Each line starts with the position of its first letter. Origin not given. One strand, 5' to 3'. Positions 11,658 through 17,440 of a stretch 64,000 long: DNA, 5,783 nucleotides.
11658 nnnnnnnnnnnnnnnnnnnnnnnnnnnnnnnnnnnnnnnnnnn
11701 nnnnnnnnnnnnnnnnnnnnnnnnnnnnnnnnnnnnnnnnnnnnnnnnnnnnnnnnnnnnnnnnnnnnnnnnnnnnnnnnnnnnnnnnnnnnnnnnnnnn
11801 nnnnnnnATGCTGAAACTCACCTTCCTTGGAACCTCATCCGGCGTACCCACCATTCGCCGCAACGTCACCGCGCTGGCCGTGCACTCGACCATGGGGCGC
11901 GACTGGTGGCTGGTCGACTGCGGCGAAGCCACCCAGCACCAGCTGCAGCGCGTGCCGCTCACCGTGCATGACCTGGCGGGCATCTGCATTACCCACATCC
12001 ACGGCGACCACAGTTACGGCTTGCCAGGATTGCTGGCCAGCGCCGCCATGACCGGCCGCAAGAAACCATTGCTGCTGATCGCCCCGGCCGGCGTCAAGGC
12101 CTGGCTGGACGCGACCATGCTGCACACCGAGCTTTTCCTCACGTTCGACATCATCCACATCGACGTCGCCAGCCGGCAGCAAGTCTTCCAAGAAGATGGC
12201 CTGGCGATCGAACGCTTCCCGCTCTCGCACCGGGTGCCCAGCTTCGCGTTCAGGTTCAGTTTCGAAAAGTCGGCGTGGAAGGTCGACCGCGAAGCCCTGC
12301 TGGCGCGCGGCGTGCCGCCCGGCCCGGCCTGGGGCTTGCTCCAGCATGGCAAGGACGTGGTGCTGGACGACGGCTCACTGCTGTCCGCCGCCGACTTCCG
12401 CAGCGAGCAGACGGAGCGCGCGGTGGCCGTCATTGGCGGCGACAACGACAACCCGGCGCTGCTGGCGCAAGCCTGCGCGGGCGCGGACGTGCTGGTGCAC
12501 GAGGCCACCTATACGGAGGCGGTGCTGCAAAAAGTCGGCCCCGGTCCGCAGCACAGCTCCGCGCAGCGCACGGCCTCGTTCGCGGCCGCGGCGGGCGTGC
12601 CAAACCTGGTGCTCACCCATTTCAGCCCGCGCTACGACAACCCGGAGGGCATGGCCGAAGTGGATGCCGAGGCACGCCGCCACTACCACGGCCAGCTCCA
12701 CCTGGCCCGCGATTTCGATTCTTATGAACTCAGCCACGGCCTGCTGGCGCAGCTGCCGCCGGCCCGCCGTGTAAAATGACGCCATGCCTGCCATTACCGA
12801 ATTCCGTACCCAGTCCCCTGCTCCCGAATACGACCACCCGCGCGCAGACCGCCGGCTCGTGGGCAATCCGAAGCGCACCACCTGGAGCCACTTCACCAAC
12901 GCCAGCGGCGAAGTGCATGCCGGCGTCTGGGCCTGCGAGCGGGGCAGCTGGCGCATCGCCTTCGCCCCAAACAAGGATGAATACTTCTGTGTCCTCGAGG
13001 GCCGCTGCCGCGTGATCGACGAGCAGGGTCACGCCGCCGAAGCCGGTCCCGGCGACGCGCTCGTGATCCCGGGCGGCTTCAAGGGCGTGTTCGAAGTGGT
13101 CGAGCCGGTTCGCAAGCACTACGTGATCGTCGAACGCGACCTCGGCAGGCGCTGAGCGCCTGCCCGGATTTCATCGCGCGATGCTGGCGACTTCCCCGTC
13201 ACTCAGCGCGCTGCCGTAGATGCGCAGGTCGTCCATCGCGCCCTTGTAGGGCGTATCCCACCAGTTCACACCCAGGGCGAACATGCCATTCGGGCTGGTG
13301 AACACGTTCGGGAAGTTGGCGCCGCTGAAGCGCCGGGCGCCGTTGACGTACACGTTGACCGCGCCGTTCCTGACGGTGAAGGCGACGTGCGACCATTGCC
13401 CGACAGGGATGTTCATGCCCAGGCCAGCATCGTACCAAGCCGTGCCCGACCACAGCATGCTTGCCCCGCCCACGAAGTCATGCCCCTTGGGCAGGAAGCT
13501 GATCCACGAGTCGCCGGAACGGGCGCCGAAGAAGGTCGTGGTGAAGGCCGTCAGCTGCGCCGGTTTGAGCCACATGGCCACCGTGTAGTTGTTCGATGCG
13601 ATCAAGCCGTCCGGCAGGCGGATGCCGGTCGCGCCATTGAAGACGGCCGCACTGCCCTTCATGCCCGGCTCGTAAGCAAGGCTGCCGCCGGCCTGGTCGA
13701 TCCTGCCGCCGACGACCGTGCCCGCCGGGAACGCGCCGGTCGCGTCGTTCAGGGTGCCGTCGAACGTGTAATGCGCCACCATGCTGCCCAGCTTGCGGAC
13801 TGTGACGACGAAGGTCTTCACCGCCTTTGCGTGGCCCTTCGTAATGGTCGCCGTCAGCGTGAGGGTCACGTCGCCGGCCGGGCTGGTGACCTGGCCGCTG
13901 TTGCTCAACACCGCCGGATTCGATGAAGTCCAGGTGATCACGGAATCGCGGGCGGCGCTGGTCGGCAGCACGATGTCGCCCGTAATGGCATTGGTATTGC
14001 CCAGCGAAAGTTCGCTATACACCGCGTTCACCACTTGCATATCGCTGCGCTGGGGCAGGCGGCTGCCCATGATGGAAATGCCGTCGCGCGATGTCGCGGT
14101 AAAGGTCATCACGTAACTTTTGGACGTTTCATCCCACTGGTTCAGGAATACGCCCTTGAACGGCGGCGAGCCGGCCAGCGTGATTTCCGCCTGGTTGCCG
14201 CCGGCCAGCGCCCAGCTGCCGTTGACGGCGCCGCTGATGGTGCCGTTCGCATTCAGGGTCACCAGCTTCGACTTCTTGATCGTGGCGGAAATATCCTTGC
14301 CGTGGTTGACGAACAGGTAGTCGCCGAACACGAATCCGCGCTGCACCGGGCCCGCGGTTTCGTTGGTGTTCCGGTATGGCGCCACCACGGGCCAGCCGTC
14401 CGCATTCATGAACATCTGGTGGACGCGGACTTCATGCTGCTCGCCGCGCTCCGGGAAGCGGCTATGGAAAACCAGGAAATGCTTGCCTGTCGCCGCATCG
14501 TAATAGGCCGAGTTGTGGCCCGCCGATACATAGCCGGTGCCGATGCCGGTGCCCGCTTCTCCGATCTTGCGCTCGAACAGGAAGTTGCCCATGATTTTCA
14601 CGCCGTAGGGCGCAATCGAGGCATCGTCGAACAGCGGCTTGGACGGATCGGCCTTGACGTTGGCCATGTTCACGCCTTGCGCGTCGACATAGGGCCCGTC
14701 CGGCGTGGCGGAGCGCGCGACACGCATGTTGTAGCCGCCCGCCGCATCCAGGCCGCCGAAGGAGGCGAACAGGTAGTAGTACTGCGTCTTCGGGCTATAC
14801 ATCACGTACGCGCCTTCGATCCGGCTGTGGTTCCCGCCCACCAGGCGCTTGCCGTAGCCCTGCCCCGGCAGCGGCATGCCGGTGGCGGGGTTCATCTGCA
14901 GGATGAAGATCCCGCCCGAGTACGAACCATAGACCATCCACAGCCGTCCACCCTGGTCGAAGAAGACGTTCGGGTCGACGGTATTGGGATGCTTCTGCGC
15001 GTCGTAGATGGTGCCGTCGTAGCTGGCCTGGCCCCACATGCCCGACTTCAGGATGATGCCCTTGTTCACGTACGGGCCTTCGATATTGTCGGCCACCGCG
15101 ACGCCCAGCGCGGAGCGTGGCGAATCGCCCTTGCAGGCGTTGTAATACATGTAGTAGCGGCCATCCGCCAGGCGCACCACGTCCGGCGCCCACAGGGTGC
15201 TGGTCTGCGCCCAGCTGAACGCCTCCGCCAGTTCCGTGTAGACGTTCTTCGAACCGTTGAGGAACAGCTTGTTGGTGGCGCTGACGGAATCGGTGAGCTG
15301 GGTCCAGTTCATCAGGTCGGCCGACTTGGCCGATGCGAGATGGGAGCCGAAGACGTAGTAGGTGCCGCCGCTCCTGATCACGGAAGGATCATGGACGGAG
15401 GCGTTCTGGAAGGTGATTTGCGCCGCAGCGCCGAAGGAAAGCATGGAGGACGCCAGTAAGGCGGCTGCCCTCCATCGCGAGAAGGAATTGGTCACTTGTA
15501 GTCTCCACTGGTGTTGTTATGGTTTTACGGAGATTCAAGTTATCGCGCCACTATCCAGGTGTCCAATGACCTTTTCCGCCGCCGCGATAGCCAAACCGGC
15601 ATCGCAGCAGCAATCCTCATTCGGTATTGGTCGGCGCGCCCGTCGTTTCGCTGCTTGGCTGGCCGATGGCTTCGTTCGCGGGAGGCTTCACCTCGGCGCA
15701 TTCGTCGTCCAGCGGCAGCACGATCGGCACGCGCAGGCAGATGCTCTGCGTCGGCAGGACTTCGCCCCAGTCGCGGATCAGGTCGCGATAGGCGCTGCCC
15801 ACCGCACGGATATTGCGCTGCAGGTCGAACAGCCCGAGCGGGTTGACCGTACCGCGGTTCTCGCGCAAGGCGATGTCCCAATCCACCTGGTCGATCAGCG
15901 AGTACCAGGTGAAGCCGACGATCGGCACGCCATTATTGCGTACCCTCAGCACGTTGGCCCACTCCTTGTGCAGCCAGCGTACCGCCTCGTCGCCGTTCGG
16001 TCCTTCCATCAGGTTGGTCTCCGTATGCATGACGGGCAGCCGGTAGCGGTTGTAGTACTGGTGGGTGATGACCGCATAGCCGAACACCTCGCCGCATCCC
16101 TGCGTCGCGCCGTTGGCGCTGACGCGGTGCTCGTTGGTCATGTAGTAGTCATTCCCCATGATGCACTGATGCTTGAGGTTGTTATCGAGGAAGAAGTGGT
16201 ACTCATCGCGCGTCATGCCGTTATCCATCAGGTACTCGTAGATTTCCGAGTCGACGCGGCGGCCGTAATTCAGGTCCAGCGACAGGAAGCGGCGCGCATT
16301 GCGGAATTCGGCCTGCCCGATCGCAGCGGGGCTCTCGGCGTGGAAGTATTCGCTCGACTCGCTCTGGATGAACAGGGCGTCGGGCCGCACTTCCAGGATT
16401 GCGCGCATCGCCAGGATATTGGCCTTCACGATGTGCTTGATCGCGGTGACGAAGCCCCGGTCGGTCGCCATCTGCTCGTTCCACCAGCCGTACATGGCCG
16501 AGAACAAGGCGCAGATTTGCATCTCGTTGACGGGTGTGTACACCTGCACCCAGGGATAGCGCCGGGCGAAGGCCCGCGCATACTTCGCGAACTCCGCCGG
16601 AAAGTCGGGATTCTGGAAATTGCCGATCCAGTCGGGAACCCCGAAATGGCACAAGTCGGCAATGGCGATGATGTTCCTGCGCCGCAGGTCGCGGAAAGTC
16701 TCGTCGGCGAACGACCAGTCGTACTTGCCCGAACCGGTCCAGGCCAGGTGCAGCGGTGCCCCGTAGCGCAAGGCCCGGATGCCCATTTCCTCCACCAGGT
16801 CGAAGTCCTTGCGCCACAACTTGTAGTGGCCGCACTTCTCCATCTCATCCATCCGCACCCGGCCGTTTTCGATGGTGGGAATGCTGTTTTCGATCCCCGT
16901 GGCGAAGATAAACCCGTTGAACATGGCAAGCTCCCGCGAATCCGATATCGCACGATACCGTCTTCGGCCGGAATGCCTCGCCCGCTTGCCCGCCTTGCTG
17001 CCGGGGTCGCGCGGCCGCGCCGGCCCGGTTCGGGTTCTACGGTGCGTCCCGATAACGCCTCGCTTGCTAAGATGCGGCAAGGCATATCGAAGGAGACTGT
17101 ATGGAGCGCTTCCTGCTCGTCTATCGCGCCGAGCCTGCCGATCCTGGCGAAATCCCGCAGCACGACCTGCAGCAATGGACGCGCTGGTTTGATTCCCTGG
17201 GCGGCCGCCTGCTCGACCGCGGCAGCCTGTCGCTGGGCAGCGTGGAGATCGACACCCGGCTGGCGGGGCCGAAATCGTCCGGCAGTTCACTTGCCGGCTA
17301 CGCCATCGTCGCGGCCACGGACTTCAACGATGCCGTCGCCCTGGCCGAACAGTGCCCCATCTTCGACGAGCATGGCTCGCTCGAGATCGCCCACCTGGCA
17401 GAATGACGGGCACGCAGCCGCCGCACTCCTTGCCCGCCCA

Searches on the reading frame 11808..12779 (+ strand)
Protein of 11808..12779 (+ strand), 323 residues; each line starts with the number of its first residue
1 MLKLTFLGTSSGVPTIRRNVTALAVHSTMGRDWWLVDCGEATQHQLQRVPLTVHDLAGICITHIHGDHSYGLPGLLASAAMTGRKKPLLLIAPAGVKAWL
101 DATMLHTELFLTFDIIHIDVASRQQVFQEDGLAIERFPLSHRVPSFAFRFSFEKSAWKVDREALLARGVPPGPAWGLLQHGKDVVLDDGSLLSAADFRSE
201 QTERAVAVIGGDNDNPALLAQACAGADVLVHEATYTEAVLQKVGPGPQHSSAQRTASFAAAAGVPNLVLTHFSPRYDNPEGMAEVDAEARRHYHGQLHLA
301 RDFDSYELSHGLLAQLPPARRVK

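Call 46: search_protein_families(library=pfam, proteins=[window:11808-12779:+])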
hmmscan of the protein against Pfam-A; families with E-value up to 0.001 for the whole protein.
window:11808-12779:+ (323 aa): 3 families
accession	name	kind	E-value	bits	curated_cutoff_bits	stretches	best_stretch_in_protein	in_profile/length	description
PF12706.13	Lactamase_B_2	-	1.1e-14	55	27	2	33-145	2-116/200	Beta-lactamase superfamily domain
PF00753.33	Lactamase_B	-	4e-06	27.3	22.7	1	31-93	15-81/196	Metallo-beta-lactamase superfamily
PF23023.1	Anti-Pycsar_Apyc1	-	0.00099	19.1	50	0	5-72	6-70/250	Anti-Pycsar protein Apyc1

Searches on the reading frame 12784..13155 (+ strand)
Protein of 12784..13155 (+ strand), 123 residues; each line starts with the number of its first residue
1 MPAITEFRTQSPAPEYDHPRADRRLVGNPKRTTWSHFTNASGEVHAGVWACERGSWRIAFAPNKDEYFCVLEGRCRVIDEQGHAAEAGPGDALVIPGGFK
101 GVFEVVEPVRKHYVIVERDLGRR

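Call 46: search_protein_families(library=pfam, proteins=[window:12784-13155:+])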
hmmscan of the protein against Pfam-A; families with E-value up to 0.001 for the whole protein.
window:12784-13155:+ (123 aa): 4 families
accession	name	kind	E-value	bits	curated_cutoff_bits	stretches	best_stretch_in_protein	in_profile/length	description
PF05899.18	Cupin_3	-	1.2e-17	63.8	23.5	1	40-113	3-74/74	EutQ-like cupin domain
PF12852.13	Cupin_6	-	3e-05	24.3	26.7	1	53-103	23-74/183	Cupin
PF07883.17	Cupin_2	-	0.00012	22.1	27.2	1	63-98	18-51/70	Cupin domain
PF06249.18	EutQ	-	0.00052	20.2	21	1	41-115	74-145/152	Ethanolamine utilisation protein EutQ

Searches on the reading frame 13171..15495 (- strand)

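Call 46: search_protein_families(library=pfam, proteins=[window:13171-15495:-])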
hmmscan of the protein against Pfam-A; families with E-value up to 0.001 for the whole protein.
window:13171-15495:- (774 aa): 4 families
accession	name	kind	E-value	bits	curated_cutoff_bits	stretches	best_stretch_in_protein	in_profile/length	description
PF04616.20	Glyco_hydro_43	-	2.1e-35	122.9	32.2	1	31-281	7-233/288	Glycosyl hydrolases family 43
PF13385.13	Laminin_G_3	-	1.4e-31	110.1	27.6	1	620-770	2-151/151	Concanavalin A-like lectin/glucanases superfamily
PF16369.11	GH43_C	-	8.8e-26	90.8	23.4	1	373-477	1-100/100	C-terminal lipocalin-like domain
PF20578.4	aBig_2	-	1.2e-20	73.5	27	1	491-568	3-88/89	Atrophied bacterial Ig domain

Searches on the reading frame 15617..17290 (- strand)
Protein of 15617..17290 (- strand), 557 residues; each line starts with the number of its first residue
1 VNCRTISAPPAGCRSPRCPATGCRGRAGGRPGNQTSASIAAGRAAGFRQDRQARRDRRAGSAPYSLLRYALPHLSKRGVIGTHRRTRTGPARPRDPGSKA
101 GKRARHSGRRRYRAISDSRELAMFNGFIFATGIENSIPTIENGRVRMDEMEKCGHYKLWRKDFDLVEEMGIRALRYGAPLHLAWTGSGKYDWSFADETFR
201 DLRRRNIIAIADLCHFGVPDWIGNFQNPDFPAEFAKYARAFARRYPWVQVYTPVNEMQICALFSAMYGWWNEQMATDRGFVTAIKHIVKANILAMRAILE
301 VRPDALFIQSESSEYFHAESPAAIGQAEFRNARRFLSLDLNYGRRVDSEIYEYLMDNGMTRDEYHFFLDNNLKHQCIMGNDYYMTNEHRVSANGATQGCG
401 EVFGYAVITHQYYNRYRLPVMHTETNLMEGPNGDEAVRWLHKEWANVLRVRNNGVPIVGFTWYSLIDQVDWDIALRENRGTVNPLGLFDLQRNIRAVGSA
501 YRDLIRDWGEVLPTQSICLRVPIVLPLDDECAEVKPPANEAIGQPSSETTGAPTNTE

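Call 13: search_protein_families(library=pfam, proteins=[window:15617-17290:-])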
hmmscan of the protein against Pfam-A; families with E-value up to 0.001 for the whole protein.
window:15617-17290:- (557 aa): 1 family
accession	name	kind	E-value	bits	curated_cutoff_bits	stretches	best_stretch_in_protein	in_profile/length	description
PF00232.24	Glyco_hydro_1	-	9.2e-12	44.6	22.6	1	153-317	54-226/453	Glycosyl hydrolase family 1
